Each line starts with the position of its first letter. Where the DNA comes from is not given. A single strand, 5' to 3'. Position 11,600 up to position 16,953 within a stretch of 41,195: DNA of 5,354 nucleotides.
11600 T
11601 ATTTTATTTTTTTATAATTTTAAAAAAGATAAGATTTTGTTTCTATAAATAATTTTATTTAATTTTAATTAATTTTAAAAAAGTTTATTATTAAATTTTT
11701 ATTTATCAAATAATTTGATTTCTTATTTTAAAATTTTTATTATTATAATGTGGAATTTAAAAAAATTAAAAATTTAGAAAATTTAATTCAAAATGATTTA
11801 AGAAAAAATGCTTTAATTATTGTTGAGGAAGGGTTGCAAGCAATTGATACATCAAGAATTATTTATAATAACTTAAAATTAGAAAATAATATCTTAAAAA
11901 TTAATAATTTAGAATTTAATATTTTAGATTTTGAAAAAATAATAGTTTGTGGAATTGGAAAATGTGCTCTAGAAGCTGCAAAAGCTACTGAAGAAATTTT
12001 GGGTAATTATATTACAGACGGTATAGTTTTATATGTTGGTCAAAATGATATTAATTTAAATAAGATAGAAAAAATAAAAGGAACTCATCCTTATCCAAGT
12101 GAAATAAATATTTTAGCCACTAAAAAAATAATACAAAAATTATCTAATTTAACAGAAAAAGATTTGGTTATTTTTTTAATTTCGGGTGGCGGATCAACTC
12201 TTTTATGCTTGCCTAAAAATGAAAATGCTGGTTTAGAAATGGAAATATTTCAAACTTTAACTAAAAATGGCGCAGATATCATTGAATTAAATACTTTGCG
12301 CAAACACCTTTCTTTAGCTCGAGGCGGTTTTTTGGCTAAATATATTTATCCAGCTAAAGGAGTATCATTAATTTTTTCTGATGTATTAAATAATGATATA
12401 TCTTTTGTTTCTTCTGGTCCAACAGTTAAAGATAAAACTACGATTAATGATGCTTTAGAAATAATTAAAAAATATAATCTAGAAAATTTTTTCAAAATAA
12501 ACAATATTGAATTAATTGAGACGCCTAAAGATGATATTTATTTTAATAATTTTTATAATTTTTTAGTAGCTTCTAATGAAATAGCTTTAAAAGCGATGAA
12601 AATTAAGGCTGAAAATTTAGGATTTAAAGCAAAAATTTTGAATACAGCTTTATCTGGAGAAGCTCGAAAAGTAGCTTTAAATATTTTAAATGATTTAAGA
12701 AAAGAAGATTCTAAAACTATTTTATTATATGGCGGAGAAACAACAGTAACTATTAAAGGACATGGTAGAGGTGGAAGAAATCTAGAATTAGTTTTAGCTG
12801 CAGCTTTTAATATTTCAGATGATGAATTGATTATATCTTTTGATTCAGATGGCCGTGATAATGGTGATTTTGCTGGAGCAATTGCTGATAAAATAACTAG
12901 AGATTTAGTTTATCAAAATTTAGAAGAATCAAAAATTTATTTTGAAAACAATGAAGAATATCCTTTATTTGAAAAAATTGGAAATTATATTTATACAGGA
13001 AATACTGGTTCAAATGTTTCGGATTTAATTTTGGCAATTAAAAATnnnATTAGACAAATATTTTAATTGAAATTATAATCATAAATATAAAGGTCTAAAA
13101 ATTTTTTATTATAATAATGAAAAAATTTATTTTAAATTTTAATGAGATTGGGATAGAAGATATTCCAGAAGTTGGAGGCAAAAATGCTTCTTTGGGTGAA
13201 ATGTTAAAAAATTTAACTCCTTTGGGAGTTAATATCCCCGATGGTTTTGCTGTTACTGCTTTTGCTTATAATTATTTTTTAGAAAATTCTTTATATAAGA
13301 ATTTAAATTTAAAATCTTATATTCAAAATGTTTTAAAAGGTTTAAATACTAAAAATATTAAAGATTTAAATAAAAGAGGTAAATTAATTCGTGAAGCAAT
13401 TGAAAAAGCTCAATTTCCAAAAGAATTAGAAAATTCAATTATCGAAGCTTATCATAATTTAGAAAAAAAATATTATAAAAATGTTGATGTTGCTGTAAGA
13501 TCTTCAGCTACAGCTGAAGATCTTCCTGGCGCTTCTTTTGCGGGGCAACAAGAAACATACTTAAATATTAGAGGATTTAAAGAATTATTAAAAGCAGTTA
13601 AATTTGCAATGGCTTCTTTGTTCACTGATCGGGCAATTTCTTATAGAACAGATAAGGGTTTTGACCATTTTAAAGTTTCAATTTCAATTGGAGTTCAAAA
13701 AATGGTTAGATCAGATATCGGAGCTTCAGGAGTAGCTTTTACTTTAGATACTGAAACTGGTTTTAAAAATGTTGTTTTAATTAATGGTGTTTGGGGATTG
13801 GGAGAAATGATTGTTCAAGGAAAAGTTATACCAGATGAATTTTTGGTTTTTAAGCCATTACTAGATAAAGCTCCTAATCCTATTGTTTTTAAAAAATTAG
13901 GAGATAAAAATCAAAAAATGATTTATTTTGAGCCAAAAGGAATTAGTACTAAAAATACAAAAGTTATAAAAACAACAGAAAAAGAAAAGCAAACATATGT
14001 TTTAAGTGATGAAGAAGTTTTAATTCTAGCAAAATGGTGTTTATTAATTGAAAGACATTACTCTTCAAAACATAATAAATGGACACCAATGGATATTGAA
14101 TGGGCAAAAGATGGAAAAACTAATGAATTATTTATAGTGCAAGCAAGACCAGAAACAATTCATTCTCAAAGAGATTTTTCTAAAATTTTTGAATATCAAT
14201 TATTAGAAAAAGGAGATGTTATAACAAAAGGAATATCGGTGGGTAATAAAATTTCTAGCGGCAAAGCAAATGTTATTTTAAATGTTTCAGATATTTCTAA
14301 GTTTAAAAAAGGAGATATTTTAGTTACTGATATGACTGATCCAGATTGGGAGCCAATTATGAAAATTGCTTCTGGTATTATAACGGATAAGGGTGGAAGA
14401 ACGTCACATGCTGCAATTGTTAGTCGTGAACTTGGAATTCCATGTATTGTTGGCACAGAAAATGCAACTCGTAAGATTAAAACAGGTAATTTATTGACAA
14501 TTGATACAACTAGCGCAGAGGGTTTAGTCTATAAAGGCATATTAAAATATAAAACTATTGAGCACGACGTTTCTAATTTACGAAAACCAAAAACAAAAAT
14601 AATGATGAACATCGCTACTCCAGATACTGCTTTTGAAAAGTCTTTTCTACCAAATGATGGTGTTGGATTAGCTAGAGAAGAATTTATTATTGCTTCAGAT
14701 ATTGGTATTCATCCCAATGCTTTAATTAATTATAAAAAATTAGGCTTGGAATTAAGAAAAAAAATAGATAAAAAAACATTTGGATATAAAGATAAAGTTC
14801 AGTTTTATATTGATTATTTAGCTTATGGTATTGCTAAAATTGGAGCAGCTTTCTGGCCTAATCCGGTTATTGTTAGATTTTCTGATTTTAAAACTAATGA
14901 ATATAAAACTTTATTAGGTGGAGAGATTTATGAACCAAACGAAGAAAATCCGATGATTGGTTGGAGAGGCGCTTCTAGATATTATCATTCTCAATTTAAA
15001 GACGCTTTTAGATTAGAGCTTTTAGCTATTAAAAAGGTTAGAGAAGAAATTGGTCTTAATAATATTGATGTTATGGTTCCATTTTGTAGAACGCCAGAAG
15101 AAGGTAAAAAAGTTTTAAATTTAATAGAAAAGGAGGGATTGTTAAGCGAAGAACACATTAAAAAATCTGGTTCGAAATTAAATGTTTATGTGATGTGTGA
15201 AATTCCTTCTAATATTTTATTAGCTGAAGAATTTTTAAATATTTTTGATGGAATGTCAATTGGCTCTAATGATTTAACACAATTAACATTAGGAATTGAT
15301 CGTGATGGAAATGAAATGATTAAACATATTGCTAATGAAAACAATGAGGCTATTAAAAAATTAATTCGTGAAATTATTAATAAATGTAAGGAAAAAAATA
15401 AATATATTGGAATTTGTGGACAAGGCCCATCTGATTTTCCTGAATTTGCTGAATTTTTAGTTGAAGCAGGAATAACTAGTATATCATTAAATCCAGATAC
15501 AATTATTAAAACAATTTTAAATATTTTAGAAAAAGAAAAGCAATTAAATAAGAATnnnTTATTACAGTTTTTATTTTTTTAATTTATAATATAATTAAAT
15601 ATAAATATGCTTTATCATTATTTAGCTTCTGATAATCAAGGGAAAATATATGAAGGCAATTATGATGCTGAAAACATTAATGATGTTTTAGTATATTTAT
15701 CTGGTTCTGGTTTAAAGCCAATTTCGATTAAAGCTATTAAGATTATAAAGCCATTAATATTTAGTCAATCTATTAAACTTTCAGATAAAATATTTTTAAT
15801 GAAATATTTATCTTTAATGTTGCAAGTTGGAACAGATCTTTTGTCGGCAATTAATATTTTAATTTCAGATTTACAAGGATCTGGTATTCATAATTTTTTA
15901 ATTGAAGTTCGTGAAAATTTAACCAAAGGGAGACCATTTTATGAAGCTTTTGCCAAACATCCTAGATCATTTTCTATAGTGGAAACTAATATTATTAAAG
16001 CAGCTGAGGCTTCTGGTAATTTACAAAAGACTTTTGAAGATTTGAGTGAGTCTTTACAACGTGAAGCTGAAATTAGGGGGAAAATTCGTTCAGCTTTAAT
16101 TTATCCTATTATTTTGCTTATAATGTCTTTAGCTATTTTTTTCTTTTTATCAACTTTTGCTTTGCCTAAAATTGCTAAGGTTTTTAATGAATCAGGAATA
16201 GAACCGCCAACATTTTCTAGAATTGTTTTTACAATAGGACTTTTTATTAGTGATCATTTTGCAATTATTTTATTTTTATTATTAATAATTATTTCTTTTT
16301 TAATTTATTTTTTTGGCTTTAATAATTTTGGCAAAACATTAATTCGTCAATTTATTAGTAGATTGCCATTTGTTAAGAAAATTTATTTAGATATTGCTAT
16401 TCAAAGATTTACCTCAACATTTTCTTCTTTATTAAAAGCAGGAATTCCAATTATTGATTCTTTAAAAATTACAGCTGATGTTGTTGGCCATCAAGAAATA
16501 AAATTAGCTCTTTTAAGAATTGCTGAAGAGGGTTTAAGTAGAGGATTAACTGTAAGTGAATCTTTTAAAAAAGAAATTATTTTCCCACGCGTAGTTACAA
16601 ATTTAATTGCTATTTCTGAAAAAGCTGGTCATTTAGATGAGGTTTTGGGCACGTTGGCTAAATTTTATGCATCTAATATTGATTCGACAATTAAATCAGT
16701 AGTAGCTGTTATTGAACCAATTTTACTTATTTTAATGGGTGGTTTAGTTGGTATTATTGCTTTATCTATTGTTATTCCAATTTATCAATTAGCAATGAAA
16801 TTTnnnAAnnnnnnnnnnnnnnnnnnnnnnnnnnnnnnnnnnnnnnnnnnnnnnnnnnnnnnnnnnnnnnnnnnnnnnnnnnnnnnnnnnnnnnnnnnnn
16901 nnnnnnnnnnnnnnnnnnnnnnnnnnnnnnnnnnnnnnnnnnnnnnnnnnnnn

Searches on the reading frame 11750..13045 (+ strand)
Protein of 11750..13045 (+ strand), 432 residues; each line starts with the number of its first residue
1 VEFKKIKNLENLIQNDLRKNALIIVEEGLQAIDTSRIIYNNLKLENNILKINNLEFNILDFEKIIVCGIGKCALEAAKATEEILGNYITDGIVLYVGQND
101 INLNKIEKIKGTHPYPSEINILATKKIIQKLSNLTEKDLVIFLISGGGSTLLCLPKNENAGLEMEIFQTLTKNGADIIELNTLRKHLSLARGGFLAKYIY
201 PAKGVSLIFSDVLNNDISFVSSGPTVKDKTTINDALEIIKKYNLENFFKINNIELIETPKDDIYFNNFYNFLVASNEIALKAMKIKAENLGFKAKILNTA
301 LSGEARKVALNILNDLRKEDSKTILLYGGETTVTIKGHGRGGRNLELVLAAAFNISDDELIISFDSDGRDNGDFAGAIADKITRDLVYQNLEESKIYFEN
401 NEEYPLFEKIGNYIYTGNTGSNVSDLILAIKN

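Call 73: search_protein_families(library=pfam, proteins=[window:11750-13045:+], max_evalue=0.001)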
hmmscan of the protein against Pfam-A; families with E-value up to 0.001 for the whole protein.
window:11750-13045:+ (432 aa): 2 families
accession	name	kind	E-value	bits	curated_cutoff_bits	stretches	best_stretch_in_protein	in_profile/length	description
PF13660.11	DUF4147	-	2.1e-59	201.3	23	1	23-248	4-225/234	Domain of unknown function (DUF4147)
PF05161.18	MOFRL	-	3.2e-24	85.6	28.3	1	324-425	2-106/106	MOFRL family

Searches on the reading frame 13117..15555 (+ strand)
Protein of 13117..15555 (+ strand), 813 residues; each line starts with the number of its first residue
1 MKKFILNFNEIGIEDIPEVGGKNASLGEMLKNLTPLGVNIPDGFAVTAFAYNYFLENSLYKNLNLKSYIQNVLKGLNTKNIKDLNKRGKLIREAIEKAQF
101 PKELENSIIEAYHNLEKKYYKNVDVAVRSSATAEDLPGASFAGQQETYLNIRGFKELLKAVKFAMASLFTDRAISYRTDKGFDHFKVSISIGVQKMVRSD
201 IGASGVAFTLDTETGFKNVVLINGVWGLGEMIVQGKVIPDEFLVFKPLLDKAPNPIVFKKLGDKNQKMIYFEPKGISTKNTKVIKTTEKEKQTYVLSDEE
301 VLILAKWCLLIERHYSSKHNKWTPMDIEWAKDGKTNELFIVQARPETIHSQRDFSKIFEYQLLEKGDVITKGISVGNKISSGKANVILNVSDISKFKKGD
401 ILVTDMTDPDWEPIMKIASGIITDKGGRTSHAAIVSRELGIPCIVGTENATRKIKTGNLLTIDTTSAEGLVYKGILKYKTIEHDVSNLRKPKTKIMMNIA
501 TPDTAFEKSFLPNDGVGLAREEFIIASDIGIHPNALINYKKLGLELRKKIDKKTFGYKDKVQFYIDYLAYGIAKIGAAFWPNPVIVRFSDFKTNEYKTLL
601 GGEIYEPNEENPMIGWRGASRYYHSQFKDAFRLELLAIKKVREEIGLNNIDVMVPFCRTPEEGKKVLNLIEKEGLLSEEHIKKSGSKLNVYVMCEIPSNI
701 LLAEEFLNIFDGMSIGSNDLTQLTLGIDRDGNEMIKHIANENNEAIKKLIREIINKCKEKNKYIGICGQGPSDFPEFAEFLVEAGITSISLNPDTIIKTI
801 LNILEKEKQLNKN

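Call 73: search_protein_families(library=pfam, proteins=[window:13117-15555:+], max_evalue=0.001)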
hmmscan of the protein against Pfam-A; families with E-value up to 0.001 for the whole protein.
window:13117-15555:+ (813 aa): 3 families
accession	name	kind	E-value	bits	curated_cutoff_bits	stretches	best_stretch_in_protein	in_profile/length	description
PF01326.24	PPDK_N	-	2.3e-112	376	27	1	17-353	2-316/328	Pyruvate phosphate dikinase, AMP/ATP-binding domain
PF02896.24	PEP-utilizers_C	-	2.5e-61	207.9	22.8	1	490-799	17-284/293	PEP-utilising enzyme, PEP-binding domain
PF00391.29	PEP-utilizers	-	2.2e-28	98.1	23.1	1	396-465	1-70/72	PEP-utilising enzyme, mobile domain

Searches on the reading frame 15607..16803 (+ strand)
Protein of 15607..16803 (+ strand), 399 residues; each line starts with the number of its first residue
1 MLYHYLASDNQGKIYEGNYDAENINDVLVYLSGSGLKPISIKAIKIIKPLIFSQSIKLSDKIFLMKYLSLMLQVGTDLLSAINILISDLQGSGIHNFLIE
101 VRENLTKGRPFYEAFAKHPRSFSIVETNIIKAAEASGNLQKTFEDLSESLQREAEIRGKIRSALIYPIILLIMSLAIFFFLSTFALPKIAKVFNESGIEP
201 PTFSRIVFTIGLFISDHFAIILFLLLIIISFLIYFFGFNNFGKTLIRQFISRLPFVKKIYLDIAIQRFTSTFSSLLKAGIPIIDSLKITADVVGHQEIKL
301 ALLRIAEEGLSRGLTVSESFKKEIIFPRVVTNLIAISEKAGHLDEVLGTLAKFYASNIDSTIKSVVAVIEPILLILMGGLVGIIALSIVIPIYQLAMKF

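Call 73: search_protein_families(library=pfam, proteins=[window:15607-16803:+], max_evalue=0.001)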
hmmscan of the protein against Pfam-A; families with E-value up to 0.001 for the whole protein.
window:15607-16803:+ (399 aa): 1 family
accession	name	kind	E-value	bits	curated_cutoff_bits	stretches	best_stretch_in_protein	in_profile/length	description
PF00482.28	T2SSF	-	2.6e-45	153.9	25.2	2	268-391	1-125/125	Type II secretion system (T2SS), protein F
